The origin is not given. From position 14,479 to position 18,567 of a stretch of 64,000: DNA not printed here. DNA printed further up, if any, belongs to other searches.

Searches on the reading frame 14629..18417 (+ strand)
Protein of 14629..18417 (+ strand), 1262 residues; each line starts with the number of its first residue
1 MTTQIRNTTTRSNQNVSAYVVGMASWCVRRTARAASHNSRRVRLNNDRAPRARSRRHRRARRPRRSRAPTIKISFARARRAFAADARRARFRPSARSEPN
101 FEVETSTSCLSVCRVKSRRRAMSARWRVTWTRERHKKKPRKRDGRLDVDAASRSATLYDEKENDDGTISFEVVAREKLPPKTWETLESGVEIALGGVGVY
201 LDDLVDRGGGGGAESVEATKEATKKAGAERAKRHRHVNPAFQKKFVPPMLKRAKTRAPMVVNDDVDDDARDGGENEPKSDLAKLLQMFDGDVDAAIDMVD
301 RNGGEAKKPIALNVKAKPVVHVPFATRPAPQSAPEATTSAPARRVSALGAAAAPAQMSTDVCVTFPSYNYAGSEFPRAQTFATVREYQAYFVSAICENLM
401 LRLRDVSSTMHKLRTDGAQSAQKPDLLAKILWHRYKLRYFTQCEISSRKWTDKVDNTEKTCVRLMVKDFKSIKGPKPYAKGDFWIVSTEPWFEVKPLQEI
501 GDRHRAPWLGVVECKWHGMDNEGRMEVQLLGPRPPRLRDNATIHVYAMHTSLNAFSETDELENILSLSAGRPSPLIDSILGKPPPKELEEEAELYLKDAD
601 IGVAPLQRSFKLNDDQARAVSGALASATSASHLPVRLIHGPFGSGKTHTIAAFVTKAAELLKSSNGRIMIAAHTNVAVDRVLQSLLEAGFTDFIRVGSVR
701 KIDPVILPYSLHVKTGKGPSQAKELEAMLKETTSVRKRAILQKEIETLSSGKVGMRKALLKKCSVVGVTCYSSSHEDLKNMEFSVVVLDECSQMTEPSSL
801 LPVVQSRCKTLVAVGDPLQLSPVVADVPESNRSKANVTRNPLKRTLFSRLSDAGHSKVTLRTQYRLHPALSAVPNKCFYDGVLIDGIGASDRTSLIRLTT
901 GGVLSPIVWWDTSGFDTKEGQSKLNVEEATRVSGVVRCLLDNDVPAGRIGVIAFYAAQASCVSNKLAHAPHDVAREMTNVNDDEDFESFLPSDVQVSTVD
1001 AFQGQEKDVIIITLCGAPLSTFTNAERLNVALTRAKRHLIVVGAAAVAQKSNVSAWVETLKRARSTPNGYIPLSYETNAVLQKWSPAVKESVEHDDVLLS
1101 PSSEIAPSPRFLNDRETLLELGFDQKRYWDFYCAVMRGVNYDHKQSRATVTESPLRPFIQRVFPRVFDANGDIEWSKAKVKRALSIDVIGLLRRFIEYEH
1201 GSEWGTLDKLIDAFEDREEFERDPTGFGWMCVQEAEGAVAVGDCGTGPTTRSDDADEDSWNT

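Call 7: search_protein_families(library=pfam, proteins=[window:14629-18417:+], max_evalue=0.01)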
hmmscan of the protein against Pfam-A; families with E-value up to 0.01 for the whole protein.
window:14629-18417:+ (1262 aa): 7 families
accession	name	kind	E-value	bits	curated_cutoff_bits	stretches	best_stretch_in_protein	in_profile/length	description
PF13087.12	AAA_12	-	2.3e-42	145.2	27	1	842-1045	1-194/195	AAA domain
PF13086.12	AAA_11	-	5.4e-34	118.6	27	2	739-824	172-254/257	AAA domain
PF13245.12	AAA_19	-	1.2e-09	38.9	25.1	1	629-823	7-132/134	AAA domain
PF01443.25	Viral_helicase1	-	4.6e-09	36.9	21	1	993-1042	176-227/228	Viral superfamily 1 RNA helicase core domain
PF13604.12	AAA_30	-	4.7e-08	33.4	27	1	611-683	1-64/191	AAA domain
PF13538.12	UvrD_C_2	-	1.3e-05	25.4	27.4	1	995-1042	3-52/52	UvrD-like helicase C-terminal domain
PF04851.21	ResIII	-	0.0035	17.7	22.5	0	610-791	2-134/164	Type III restriction enzyme, res subunit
